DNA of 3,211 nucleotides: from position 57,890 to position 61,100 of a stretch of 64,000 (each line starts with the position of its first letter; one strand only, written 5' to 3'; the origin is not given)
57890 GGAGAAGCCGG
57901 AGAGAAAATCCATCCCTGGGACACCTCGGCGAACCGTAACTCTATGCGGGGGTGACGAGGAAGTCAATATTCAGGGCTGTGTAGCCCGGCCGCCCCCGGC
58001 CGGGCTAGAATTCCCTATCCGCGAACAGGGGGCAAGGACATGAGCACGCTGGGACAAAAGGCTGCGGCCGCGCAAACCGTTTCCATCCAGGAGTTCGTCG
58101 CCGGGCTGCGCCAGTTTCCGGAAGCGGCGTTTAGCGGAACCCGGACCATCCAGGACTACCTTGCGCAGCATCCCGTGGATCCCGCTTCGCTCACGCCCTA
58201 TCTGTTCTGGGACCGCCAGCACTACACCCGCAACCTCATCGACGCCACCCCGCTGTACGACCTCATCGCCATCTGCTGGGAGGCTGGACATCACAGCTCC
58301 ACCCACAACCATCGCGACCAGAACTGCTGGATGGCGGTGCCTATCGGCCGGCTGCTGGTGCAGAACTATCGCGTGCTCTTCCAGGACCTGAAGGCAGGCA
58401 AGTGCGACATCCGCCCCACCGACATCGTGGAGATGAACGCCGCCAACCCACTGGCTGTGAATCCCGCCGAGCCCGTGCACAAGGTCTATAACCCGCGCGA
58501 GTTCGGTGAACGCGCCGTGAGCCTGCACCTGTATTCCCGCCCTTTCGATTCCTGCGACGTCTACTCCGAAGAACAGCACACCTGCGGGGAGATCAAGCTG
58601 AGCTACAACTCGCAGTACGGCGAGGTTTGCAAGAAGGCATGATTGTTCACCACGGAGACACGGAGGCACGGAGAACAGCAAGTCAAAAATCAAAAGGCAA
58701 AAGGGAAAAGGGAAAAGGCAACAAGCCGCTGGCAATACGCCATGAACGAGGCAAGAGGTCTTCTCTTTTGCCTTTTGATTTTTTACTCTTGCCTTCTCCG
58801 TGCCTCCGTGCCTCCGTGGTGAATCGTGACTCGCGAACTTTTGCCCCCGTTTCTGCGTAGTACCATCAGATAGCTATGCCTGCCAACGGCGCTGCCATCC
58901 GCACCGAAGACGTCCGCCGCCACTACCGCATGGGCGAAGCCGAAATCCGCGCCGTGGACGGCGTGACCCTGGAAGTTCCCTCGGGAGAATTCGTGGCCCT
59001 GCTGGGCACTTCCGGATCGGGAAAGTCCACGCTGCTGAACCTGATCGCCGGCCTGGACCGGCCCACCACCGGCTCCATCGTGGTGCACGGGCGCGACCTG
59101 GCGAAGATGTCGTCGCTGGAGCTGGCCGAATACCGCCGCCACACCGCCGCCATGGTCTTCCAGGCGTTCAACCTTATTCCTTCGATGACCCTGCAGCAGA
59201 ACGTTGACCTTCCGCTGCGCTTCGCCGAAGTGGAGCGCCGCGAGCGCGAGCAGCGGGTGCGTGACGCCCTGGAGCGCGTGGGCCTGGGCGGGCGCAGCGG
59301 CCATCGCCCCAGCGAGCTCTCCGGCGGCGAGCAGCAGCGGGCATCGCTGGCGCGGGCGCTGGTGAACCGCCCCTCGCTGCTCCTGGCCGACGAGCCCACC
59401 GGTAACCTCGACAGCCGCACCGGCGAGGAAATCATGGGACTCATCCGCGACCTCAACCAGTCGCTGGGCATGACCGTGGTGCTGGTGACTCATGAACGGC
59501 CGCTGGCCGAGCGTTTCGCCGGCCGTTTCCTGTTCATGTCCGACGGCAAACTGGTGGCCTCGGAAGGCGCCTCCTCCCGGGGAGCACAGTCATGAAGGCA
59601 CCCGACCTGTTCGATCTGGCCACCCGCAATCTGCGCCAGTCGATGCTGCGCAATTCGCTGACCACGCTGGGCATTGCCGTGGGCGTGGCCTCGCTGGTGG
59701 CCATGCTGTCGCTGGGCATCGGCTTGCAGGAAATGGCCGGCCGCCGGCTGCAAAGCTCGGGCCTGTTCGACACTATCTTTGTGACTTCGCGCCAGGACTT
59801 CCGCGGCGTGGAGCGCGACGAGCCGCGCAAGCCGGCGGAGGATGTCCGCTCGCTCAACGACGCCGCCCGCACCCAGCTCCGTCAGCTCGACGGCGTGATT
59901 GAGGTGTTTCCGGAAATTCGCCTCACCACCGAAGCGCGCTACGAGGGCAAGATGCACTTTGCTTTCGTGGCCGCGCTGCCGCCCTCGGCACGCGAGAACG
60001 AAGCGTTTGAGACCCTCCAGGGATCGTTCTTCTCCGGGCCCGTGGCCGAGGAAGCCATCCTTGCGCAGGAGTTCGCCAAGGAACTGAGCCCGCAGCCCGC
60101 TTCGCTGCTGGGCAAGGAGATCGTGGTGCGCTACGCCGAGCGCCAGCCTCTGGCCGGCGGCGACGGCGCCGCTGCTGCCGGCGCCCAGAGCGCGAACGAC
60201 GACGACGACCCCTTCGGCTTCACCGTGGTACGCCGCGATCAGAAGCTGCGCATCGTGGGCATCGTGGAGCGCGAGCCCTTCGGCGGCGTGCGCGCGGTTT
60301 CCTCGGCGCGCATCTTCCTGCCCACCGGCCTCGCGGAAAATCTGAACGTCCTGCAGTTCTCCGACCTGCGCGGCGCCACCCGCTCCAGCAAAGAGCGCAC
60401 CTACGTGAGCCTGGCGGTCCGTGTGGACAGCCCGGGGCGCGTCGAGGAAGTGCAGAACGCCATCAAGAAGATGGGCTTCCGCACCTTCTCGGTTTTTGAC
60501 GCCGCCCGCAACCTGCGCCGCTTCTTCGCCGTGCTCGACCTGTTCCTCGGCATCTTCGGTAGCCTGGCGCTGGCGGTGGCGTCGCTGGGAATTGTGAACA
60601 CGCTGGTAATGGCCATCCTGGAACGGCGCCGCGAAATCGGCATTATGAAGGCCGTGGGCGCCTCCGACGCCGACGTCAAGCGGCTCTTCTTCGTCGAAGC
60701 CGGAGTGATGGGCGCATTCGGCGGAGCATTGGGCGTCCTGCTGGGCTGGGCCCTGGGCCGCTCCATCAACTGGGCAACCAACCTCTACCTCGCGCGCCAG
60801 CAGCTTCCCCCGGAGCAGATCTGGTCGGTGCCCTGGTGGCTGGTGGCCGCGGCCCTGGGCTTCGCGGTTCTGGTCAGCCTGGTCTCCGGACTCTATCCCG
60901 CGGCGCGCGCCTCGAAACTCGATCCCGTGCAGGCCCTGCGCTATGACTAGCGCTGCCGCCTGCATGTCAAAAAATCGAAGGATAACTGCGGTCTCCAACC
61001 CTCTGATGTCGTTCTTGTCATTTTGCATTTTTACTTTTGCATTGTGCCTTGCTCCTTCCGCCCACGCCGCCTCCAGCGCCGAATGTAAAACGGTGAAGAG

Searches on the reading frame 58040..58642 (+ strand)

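Call 37: search_protein_families(library=pfam, proteins=[window:58040-58642:+], max_evalue=0.001)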
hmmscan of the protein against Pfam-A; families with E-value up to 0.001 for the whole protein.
window:58040-58642:+ (200 aa): 1 family
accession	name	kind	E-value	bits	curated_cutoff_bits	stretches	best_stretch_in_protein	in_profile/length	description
PF05995.18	CDO_I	-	2.4e-19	69.9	23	1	9-177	5-169/170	Cysteine dioxygenase type I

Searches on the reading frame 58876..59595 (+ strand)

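Call 37: search_protein_families(library=pfam, proteins=[window:58876-59595:+], max_evalue=0.001)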
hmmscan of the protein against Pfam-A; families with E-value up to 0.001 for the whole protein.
window:58876-59595:+ (239 aa): 5 families
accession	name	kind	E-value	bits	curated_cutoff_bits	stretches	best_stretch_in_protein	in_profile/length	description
PF00005.33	ABC_tran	-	9.8e-37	127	25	1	28-175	2-136/137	ABC transporter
PF13304.12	AAA_21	-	6.7e-06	26.8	27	0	126-207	220-299/304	AAA domain, putative AbiEii toxin, Type IV TA system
PF03193.22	RsgA_GTPase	-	0.00027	21.3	30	1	36-68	105-137/174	RsgA GTPase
PF13555.12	AAA_29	-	0.00048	20.3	27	1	28-54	13-39/61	P-loop containing region of AAA domain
PF02463.25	SMC_N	-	0.00057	19.8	40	0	36-210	23-201/220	RecF/RecN/SMC N terminal domain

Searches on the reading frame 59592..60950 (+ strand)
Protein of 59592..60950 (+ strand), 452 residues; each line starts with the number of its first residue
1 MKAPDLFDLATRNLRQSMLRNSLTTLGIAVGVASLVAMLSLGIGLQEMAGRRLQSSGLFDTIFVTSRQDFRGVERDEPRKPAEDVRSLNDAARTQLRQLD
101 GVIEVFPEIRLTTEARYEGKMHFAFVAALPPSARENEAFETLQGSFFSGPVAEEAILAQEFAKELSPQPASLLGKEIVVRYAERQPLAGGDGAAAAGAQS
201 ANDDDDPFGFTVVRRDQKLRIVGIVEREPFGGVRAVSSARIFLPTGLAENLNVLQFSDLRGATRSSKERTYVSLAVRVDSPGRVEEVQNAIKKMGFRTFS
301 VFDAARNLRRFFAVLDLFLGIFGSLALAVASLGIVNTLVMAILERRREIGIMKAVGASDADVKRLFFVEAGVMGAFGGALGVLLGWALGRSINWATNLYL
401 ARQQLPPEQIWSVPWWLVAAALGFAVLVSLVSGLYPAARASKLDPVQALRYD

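Call 37: search_protein_families(library=pfam, proteins=[window:59592-60950:+], max_evalue=0.001)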
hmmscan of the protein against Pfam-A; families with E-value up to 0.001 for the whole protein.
window:59592-60950:+ (452 aa): 2 families
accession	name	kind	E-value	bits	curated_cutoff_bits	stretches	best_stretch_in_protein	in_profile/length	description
PF02687.27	FtsX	-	1.5e-24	86.7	25.5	1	321-445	2-120/120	FtsX-like permease C-terminal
PF12704.14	MacB_PCD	-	1.6e-19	71.5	27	1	23-293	3-206/207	MacB-like periplasmic core domain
